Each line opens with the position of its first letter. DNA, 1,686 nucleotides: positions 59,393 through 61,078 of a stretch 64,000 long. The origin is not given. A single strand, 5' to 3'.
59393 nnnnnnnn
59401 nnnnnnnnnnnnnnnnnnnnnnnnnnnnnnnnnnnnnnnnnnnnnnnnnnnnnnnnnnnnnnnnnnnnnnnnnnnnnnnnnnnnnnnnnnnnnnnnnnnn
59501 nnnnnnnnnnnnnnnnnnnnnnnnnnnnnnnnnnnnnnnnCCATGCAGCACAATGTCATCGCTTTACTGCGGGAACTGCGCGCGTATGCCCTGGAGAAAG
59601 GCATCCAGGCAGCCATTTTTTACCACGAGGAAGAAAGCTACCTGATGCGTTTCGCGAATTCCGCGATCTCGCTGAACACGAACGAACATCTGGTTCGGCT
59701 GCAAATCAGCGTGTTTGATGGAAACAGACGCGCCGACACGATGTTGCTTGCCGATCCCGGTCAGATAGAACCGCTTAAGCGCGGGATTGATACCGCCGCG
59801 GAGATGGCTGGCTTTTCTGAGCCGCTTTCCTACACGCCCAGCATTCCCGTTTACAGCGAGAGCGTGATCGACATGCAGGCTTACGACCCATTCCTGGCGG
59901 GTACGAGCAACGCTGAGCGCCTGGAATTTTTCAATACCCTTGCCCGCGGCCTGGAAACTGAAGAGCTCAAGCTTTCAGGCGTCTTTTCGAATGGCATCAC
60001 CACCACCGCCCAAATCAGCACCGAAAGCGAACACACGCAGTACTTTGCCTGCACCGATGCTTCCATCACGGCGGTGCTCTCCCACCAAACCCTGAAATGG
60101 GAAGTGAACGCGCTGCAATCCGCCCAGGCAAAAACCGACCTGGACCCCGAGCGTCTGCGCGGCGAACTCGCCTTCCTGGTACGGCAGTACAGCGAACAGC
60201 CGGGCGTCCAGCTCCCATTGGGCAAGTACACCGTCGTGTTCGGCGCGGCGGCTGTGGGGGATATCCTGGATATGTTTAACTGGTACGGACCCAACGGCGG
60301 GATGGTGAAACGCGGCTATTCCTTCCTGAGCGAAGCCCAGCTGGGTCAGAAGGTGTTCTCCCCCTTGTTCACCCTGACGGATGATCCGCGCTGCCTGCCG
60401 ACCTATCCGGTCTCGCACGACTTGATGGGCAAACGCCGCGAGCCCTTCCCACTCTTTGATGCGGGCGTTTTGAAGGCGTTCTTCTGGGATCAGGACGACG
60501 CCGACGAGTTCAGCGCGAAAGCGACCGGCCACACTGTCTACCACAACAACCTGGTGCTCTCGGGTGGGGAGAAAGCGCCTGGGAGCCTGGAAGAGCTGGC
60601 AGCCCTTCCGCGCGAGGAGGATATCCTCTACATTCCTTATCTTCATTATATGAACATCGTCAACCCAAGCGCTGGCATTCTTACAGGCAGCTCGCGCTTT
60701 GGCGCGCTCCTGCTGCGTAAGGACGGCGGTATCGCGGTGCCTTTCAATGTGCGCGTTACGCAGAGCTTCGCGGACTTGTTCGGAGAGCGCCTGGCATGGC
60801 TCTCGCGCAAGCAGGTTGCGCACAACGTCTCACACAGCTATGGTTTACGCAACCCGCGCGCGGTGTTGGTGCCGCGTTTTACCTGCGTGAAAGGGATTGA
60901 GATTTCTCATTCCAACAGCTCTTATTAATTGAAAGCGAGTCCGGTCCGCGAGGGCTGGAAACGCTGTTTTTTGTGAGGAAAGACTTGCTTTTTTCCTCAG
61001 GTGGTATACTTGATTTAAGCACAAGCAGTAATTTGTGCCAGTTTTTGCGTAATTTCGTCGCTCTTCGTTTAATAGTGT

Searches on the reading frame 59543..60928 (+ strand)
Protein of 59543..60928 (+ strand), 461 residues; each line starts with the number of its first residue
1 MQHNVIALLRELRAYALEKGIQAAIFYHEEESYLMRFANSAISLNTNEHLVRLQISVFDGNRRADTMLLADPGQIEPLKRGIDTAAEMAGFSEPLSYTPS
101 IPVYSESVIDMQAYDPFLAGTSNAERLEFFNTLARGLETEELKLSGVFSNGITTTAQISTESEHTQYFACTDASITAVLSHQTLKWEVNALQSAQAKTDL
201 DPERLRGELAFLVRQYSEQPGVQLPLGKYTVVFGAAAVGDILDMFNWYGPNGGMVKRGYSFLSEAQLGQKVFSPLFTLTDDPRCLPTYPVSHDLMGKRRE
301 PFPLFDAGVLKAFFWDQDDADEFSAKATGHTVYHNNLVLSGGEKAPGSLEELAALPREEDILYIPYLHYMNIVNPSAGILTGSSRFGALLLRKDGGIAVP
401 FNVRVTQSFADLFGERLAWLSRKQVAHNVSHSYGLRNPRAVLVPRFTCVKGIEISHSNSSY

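Call 38: search_protein_families(library=pfam, proteins=[window:59543-60928:+], max_evalue=0.00001)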
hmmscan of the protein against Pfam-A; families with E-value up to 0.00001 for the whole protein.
window:59543-60928:+ (461 aa): 1 family
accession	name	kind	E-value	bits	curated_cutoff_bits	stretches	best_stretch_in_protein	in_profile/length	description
PF19289.4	PmbA_TldD_3rd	-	2.4e-24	86.2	22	1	227-424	2-200/220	PmbA/TldA metallopeptidase C-terminal domain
